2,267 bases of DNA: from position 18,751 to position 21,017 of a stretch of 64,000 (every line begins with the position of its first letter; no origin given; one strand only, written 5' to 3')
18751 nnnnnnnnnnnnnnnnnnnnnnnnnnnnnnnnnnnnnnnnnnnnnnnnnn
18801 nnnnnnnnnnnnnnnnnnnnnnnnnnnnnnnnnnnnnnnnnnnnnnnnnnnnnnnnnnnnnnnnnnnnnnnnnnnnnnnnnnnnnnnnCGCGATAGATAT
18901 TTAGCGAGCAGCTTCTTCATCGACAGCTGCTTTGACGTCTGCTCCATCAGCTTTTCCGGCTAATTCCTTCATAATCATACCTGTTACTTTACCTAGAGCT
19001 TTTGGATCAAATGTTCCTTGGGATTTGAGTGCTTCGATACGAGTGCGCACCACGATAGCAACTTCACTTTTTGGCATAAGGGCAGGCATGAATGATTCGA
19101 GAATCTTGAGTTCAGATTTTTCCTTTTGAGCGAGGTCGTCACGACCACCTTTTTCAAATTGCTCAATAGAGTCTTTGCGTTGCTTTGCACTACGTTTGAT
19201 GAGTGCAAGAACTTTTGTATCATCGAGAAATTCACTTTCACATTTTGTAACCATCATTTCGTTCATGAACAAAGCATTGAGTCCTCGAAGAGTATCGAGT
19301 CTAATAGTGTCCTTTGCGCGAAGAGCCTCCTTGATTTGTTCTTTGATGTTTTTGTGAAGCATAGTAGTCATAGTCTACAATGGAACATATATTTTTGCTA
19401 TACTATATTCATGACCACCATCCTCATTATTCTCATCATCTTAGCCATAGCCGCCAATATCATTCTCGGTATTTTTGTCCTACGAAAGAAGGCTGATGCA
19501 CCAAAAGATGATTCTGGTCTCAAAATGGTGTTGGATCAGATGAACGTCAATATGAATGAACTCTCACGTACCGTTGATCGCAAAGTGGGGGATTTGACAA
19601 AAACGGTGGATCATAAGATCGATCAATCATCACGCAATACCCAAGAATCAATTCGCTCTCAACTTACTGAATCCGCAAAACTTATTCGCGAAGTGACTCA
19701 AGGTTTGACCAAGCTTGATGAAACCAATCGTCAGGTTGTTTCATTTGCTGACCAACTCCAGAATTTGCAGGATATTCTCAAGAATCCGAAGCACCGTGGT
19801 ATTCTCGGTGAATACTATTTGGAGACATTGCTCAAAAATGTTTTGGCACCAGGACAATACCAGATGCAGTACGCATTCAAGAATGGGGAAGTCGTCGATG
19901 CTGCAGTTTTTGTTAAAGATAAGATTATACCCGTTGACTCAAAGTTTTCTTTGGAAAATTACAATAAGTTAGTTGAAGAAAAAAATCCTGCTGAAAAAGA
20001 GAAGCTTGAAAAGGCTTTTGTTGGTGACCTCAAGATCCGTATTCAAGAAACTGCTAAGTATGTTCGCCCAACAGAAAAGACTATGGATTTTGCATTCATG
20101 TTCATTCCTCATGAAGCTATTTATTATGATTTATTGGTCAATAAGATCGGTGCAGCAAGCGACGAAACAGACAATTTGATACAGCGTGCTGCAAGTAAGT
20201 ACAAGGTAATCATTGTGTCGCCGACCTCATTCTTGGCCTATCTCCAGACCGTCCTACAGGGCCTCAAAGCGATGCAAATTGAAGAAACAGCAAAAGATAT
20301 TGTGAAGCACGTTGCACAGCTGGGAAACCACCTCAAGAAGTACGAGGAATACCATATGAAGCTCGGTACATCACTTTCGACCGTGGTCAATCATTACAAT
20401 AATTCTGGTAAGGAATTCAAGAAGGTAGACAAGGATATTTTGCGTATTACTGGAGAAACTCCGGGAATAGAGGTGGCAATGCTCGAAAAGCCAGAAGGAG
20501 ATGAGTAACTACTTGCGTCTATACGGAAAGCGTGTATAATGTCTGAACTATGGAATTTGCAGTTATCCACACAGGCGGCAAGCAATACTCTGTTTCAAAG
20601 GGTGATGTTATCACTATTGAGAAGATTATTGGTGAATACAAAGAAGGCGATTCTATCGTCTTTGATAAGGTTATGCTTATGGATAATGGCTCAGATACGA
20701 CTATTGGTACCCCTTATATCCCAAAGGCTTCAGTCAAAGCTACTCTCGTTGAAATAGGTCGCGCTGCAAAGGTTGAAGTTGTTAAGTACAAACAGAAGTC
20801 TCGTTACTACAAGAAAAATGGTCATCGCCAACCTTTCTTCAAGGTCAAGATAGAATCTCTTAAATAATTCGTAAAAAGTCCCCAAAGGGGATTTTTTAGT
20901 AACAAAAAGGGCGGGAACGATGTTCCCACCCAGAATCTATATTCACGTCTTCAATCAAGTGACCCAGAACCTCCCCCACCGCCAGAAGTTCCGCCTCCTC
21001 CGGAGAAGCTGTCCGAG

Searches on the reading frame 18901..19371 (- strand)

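Call 3: search_protein_families(library=pfam, proteins=[window:18901-19371:-], max_evalue=0.01)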
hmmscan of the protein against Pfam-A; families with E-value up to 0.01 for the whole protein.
window:18901-19371:- (156 aa): 2 families
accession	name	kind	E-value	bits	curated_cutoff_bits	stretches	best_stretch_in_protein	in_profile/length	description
PF09424.15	YqeY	-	1.7e-36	125.9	27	1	7-152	2-141/143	Yqey-like protein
PF02637.23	GatB_Yqey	-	0.0036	17.6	27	0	112-152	109-146/148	GatB domain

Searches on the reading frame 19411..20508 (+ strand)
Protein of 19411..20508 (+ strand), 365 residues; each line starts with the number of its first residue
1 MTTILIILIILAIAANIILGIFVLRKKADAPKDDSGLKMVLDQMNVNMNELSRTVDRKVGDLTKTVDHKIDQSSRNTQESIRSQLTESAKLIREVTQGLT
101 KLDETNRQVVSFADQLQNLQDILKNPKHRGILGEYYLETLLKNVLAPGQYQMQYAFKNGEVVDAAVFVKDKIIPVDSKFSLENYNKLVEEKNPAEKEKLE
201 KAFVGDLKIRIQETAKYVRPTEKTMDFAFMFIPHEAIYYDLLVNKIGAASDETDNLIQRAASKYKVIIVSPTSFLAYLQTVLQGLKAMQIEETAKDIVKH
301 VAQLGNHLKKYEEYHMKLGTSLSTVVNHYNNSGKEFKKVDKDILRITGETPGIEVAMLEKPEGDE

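Call 3: search_protein_families(library=pfam, proteins=[window:19411-20508:+], max_evalue=0.01)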
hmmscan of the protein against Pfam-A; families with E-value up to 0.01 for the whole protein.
window:19411-20508:+ (365 aa): 1 family
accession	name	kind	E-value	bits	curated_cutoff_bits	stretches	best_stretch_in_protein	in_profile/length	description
PF02646.22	RmuC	-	2e-50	172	26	1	62-337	6-271/291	RmuC family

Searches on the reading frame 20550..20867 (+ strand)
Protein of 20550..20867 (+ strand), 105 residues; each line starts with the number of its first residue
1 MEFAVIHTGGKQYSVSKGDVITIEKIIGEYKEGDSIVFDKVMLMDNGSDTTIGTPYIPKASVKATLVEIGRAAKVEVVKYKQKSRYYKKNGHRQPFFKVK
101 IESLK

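Call 3: search_protein_families(library=pfam, proteins=[window:20550-20867:+], max_evalue=0.01)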
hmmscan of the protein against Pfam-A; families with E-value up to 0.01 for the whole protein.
window:20550-20867:+ (105 aa): 1 family
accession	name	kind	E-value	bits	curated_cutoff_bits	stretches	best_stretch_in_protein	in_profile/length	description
PF00829.26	Ribosomal_L21p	-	5.3e-34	116.9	27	1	3-103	2-98/99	Ribosomal prokaryotic L21 protein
